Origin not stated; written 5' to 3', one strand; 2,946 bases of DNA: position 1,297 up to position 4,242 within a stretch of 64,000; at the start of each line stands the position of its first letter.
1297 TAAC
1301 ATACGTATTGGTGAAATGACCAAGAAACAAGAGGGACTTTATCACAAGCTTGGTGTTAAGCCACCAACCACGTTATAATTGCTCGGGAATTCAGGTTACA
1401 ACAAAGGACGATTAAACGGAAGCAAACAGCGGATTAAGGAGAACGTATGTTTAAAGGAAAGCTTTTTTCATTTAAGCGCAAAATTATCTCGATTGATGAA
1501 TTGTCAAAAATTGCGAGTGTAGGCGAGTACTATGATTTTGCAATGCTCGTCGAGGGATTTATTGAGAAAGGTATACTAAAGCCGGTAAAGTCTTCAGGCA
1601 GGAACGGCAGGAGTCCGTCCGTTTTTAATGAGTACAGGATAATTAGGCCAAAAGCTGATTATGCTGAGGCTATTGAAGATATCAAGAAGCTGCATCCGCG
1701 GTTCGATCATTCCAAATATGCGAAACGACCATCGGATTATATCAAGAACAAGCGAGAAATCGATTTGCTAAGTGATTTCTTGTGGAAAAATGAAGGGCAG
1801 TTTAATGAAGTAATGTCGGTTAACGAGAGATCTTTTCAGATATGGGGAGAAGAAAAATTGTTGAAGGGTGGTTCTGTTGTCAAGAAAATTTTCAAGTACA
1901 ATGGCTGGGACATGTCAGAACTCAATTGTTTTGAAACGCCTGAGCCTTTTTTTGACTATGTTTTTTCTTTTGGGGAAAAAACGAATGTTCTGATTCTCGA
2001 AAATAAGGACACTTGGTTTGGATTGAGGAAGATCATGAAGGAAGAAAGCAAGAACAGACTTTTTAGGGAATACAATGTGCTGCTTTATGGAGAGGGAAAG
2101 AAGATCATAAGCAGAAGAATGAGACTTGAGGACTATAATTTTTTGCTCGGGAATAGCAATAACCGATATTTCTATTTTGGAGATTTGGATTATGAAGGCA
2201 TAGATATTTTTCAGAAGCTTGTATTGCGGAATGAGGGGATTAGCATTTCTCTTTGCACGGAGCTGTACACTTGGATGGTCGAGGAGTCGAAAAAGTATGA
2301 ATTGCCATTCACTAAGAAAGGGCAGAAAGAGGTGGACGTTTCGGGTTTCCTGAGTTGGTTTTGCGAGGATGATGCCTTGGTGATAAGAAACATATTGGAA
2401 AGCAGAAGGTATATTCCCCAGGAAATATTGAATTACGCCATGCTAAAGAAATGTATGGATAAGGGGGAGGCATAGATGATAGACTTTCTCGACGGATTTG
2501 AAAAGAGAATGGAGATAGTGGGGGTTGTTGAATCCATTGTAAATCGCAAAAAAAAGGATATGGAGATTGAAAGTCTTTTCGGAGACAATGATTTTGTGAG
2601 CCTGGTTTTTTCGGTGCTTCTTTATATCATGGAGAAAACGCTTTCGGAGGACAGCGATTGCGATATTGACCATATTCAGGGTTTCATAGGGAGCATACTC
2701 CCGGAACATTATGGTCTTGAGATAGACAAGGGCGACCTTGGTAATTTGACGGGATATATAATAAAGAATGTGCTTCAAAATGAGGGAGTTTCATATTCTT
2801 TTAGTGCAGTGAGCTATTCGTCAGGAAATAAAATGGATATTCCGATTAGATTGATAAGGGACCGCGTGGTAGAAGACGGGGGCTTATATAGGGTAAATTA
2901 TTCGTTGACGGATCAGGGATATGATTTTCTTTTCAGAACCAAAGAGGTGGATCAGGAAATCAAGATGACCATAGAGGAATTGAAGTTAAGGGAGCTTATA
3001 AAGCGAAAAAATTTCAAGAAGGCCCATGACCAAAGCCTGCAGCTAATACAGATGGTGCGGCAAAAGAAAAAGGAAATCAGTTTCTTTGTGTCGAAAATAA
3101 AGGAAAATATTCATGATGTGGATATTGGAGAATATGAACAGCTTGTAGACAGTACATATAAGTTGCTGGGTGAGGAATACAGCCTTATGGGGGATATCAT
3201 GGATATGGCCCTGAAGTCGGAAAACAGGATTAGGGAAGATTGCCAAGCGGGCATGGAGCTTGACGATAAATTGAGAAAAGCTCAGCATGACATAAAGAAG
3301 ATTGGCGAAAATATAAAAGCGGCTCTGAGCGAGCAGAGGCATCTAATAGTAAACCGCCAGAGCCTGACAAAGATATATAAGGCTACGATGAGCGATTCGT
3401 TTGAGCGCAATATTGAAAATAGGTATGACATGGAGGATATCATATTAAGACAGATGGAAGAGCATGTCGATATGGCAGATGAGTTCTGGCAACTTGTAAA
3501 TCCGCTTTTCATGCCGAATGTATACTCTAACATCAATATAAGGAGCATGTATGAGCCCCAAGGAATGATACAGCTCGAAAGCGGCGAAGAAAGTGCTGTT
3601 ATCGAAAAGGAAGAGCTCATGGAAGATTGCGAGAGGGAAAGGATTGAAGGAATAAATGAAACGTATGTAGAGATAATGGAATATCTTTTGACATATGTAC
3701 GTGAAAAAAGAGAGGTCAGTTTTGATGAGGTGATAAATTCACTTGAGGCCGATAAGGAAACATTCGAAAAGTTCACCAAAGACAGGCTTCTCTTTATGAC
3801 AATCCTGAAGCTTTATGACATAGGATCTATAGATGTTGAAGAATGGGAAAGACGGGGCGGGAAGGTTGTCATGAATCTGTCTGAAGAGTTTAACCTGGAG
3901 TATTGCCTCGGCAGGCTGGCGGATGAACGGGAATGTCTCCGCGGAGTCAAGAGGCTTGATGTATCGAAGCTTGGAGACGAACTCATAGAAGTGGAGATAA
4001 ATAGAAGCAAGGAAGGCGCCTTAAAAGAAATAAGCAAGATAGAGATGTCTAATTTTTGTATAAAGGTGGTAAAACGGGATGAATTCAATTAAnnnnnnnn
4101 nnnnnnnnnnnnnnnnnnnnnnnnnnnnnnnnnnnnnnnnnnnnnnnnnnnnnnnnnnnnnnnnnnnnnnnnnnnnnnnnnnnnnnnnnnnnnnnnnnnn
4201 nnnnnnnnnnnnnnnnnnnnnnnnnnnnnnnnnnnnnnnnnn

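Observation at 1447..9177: Permuted Wadjet-like SMC operon (Toprim, kleisin-like, KITE-like, 1465-aa SMC ATPase) next to an IS element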

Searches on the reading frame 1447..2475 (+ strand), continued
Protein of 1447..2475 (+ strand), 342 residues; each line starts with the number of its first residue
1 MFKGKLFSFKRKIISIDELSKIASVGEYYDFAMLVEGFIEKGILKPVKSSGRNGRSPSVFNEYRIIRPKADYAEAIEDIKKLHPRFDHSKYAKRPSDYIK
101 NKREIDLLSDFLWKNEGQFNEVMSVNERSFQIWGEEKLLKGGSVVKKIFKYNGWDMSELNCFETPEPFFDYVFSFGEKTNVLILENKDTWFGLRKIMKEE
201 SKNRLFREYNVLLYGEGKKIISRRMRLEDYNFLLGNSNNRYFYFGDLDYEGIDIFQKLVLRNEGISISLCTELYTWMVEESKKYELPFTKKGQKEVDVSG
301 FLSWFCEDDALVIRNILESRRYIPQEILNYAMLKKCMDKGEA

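Call 83: search_protein_families(library=padloc, proteins=[L066:5736-6881:+, L066:6848-7576:+, L066:8340-9173:+, L066:9198-9530:+], max_evalue=0.001)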
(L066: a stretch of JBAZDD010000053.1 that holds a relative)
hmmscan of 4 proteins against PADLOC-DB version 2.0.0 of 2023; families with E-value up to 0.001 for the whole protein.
L066:5736-6881:+ (381 aa): 116 families (the best 25 are shown)
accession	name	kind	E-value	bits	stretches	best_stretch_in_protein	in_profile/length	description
PDLC04175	HEC-01A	-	1.2e-132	440.3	1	7-381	5-362/363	-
PDLC04174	HEC-01A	-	6.7e-84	279.2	1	109-381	4-262/264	-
PDLC04177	HEC-01A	-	6.6e-52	174.8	2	188-380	209-391/393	-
PDLC04178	HEC-01A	-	1.3e-42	144.3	1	1-371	1-374/399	-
PDLC04176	HEC-01A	-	1.2e-39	134.7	1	7-379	2-367/371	-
PDLC04183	HEC-01A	-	1.3e-34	117.9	2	106-380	129-401/402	-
PDLC04182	HEC-01A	-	2.3e-32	110.5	2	178-378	205-401/406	-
PDLC04391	PDC-M07A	-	5e-31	106.1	2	145-375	166-399/412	-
PDLC04179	HEC-01A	-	2.7e-28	97.3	2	159-377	241-451/459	-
PDLC04135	mad3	-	3.8e-27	93.8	1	8-376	2-373/374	mads_3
PDLC02335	AbiLi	-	1.7e-25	87.8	1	10-355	52-263/326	AbiLi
PDLC02980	AriA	-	4.5e-25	87.2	1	33-330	1-304/304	-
PDLC04393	PDC-M07A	-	5e-24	83.1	2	140-356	169-383/435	-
PDLC04180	HEC-01A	-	1.5e-23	81.6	1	32-348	23-342/382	-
PDLC04392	PDC-M07A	-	6.9e-23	79.4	2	140-367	167-393/432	-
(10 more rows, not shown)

L066:6848-7576:+ (242 aa): 5 families
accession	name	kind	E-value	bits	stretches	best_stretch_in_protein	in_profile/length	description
PDLC04188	HEC-01B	-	1.8e-77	258.2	1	8-240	9-226/230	-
PDLC04190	HEC-01B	-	2.1e-58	195.3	1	14-194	2-168/168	-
PDLC04187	HEC-01B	-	7.1e-26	89.6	1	87-237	6-163/166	-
PDLC04186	HEC-01B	-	5e-20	70.1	1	88-240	48-192/196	-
PDLC04189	HEC-01B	-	4.7e-15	54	1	17-238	5-222/223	-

L066:8340-9173:+ (277 aa): 0 families

L066:9198-9530:+ (110 aa): 0 families

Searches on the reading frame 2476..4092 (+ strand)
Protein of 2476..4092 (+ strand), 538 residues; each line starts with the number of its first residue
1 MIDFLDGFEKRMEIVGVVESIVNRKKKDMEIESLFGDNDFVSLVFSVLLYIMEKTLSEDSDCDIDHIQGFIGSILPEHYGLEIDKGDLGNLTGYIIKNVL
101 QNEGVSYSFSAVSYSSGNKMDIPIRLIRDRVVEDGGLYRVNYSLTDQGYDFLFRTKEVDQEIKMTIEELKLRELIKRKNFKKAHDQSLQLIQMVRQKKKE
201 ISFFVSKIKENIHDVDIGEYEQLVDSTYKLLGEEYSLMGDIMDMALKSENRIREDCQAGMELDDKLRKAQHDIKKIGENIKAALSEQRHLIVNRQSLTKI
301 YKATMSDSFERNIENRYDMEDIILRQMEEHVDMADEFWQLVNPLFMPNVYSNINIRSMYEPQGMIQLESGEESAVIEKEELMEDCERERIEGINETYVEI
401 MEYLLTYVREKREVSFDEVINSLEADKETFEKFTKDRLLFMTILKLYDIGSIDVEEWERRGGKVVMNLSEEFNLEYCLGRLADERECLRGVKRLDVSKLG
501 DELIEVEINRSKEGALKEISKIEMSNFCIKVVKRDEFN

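Call 3: search_protein_families(library=pfam, proteins=[window:2476-4092:+], max_evalue=0.01)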
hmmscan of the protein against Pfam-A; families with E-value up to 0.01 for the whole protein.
window:2476-4092:+ (538 aa): 0 families

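Call 4: search_protein_families(library=padloc, proteins=[window:2476-4092:+], max_evalue=0.01)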
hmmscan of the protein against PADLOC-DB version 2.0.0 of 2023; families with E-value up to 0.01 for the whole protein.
window:2476-4092:+ (538 aa): 8 families
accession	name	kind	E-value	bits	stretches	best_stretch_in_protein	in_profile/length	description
PDLC00562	JetA3|JetA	-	2.4e-160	532.7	1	2-531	6-533/536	Unknown function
PDLC00561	JetA3|JetA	-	6e-55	184.9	1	2-533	3-537/539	Unknown function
PDLC00558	JetA3|JetA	-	3.4e-53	179.1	1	1-504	1-492/511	Unknown function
PDLC00568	JetA3|JetA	-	2.7e-24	84.1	1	4-494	8-496/531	Unknown function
PDLC00560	JetA3|JetA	-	4.6e-20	70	1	43-425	52-423/511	Unknown function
PDLC00566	JetA3|JetA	-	1.1e-15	55.5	1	4-467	9-461/503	Unknown function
PDLC00563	JetA3|JetA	-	2.7e-11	40.9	1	37-417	36-406/520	Unknown function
PDLC00565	JetA3|JetA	-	1.5e-08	31.7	1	140-424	135-407/498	Unknown function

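Call 33: search_solved_structures(query=A3, max_evalue=10, show_alignments=2)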
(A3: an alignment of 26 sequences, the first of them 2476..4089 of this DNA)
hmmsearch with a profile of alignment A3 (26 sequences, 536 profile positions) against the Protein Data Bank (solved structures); distinct sequences matched with E-value up to 10: 2.
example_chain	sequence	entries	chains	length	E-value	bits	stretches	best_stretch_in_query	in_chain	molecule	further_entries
1eq1_A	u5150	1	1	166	0.097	14.5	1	257-342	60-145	APOLIPOPHORIN-III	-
3io5_A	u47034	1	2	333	1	11.1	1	312-368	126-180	Recombination and repair protein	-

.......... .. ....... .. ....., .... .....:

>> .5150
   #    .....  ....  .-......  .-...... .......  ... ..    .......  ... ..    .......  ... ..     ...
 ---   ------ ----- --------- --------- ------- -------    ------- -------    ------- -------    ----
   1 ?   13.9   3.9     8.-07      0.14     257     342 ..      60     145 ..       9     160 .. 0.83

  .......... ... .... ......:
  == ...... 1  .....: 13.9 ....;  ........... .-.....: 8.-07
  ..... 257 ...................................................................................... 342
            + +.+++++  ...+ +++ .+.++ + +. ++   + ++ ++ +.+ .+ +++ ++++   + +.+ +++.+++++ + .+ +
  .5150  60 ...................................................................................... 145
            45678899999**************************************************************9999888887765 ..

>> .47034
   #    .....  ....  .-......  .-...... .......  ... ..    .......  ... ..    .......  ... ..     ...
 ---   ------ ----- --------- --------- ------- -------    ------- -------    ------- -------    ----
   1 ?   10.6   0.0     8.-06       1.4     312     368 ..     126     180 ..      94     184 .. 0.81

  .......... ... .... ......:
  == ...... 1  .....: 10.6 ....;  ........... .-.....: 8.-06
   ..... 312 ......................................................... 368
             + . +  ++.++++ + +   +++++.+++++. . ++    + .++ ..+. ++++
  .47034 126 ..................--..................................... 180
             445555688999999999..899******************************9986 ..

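Call 34: search_protein_families(library=pfam, alignment_id=A3, max_evalue=1)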
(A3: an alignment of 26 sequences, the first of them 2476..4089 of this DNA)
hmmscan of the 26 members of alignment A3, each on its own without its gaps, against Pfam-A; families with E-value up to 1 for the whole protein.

A. member 1, window:2476-4089:+ (538 aa): 1 family
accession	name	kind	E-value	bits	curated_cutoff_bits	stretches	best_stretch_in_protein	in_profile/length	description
PF15828.10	RDD1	-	0.39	11.4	27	1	258-306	25-74/77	Required for drug-induced death protein 1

B. families by the number of members that match (of 26 scanned): 35 families (the first 25 are shown)
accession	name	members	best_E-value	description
PF13086.12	AAA_11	5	0.12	AAA domain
PF11315.13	Med30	4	0.0033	Mediator complex subunit 30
PF15828.10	RDD1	3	0.17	Required for drug-induced death protein 1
PF20876.2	VipE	2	0.00021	Effector protein VipE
PF18806.7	Importin_rep_3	2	0.014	Importin 13 repeat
PF00580.27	UvrD-helicase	2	0.14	UvrD/REP helicase N-terminal domain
PF20926.3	Htt_N-HEAT_1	2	0.16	Huntingtin, N-terminal HEAT 1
PF21059.3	BTBD16_C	2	0.3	BTB/POZ domain-containing protein 16, C-terminal domain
PF00250.24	Forkhead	1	3.2e-05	Forkhead domain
PF02281.22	Dimer_Tnp_Tn5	1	0.014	Transposase Tn5 dimerisation domain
PF22485.1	DUF6987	1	0.015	Domain of unknown function (DUF6987)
PF21861.2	RepB_C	1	0.021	Replication protein RepB, C-terminal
PF14056.11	DUF4250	1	0.037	Domain of unknown function (DUF4250)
PF23285.1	DUF7078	1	0.039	Domain of unknown function (DUF7078)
PF09074.15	Mer2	1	0.041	Mer2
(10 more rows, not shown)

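Call 43: search_protein_families(library=ncbifam, proteins=[window:2476-4092:+], max_evalue=0.001)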
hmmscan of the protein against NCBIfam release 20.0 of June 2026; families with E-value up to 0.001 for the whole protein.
window:2476-4092:+ (538 aa): 0 families

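Call 48: find_homologous_proteins(query=window:2476-4089:+, max_evalue=0.00001)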
Query window:2476-4089:+ (538 aa): 278 proteins with E <= 0.00001 among 8000 candidates; the best 120 are listed.
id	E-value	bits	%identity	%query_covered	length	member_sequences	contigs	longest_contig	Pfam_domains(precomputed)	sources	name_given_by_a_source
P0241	0.0e+0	1162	100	100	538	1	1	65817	-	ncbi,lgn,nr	ncbi:MAG: hypothetical protein JJE29_01075 [Peptostreptococcaceae bacterium]|nr:hypothetical protein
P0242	4.4e-202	690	60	100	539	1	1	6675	-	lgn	-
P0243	3.0e-200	684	60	100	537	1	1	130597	-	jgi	jgi:hypothetical protein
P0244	3.0e-200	684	61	100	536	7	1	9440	-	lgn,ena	-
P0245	1.5e-199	682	61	99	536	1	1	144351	-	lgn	-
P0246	2.4e-199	681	61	100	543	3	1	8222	-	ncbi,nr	ncbi:MAG: hypothetical protein PHD60_08645 [Clostridia bacterium]|nr:hypothetical protein [Clostridi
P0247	6.9e-199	680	60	99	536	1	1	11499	-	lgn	-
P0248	8.0e-199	680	61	100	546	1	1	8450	-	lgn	-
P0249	3.2e-198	678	61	97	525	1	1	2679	-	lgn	-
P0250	3.4e-198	678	60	99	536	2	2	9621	-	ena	-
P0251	8.1e-198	676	60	100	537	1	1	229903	-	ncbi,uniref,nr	ncbi:hypothetical protein CIB95_11735 [Lottiidibacillus patelloidae]|uniref:Replicative DNA helicase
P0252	1.3e-197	676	60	99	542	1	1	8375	-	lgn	-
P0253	4.4e-197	674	59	99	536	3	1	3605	-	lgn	-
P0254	8.9e-197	673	58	100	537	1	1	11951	-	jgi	jgi:hypothetical protein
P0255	1.8e-196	672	60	99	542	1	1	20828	-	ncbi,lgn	-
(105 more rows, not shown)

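Call 59: predict_structure(alignment_id=A5)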
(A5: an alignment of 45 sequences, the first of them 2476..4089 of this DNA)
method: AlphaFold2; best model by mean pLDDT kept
length: 538 residues; sequences in the alignment: 45
mean_pLDDT: 74.8   pTM: 0.35
mean pLDDT of the five models: 74.8, 74.4, 73.4, 69.5, 68.9
residues with pLDDT >= 90: 72; 70-90: 295; 50-70: 130; < 50: 41
segments of 3 or more residues with pLDDT < 50: 347-353, 359-381
pLDDT, mean of each block of 10 residues (from residue 1): 72 83 70 81 88 74 89 89 88 87 78 84 85 81 82 60 61 74 75 72 63 57 63 73 78 75 73 79 73 57 55 52 70 77 57 48 34 37 71 91 91 92 90 91 93 87 63 88 80 91 86 68 92 72
secondary structure, 60 per line:
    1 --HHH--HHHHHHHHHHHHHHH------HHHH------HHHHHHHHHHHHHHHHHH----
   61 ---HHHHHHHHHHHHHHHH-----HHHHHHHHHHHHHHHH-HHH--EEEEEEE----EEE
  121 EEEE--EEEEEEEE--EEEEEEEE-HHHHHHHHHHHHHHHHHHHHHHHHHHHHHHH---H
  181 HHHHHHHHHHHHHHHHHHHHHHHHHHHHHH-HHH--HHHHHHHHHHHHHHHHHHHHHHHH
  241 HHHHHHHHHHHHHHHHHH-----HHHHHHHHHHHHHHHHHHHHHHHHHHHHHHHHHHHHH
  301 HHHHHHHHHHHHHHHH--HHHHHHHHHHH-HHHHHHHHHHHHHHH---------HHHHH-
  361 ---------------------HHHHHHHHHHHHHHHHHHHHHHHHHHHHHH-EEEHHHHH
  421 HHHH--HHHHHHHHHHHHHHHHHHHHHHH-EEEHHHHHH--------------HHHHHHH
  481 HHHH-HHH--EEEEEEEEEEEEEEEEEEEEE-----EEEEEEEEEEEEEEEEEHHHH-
elements in order: H8-22 H29-32 H39-56 H64-79 H85-100 E107-113 E118-124 E127-134 E137-144 H146-176 H180-210 H217-258 H264-316 H319-329 H331-345 H355-359 H382-411 E413-415 H416-424 H427-449 E451-453 H454-459 H474-484 E491-511 E517-533 H534-537

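Call 61: fold_search(model_id=the predicted structure, library=pdb)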
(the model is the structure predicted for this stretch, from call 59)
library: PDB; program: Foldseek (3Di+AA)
matches with E <= 10: 532; with E <= 0.001: 2
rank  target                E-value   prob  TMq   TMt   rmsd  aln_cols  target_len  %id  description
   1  9gm7_C                7.7e-05  1.00  0.21  0.25  40.8       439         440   14  MukBEF in a nucleotide-bound state with open neck gate (monomer) (released 2025-03-26)
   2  9gm9_D                9.6e-04  1.00  0.21  0.32  16.9       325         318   11  MukBEF in a DNA capture state (released 2025-03-26)
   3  9gm7_D                1.2e-03  1.00  0.21  0.35  16.2       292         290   12  MukBEF in a nucleotide-bound state with open neck gate (monomer) (released 2025-03-26)
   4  7nz2_C1               1.7e-03  1.00  0.21  0.26  27.0       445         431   14  Cryo-EM structure of the MukBEF-MatP-DNA tetrad (released 2021-07-07)
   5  3euh_B                2.2e-03  1.00  0.22  0.33  17.5       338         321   10  Crystal Structure of the MukE-MukF Complex (released 2009-01-20)
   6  3euh_A                8.6e-03  0.99  0.19  0.30  17.4       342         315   11  Crystal Structure of the MukE-MukF Complex (released 2009-01-20)
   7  8atw_A                1.4e-02  1.00  0.16  0.10   9.6       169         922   11  Cryo-EM structure of yeast mitochondrial RNA polymerase transcription initiation complex with 6-mer RNA, pppGpGpApApAp (released 2023-08-30)
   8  8atv_A                3.1e-02  0.99  0.15  0.10  11.2       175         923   11  Cryo-EM structure of yeast mitochondrial RNA polymerase transcription initiation complex with 5-mer RNA, pppGpGpApApA  (released 2023-08-30)
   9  9gmb_D                3.6e-02  0.97  0.19  0.32  16.4       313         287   11  MukEF in complex with the phage protein gp5.9 (released 2025-03-26)
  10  8c5u_A                4.6e-02  0.99  0.17  0.11  10.4       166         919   10  Cryo-EM structure of yeast mitochondrial RNA polymerase transcription initiation complex with 8-mer RNA, pppGpGpUpApAp (released 2023-08-30)
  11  8att_A                5.8e-02  0.98  0.15  0.10  10.1       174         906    8  Cryo-EM structure of yeast mitochondrial RNA polymerase transcription initiation complex with 4-mer RNA, pppGpGpUpA (I (released 2023-08-30)
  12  6ymw_A                8.1e-02  0.98  0.15  0.09  10.1       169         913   10  Cryo-EM structure of yeast mitochondrial RNA polymerase transcription initiation complex (released 2020-12-09)
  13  8c5s_A                8.1e-02  0.94  0.14  0.09  11.4       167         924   11  Cryo-EM structure of yeast mitochondrial RNA polymerase transcription initiation complex with 7-mer RNA, pppGpGpUpApAp (released 2023-08-30)
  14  8ap1_A                1.0e-01  0.93  0.14  0.09  11.6       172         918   12  Cryo-EM structure of yeast mitochondrial RNA polymerase transcription initiation complex with two GTP molecules poised (released 2023-08-23)
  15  8q63_A                1.1e-01  0.98  0.16  0.10  10.6       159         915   11  Cryo-EM structure of IC8', a second state of yeast mitochondrial RNA polymerase transcription initiation complex with  (released 2023-08-30)
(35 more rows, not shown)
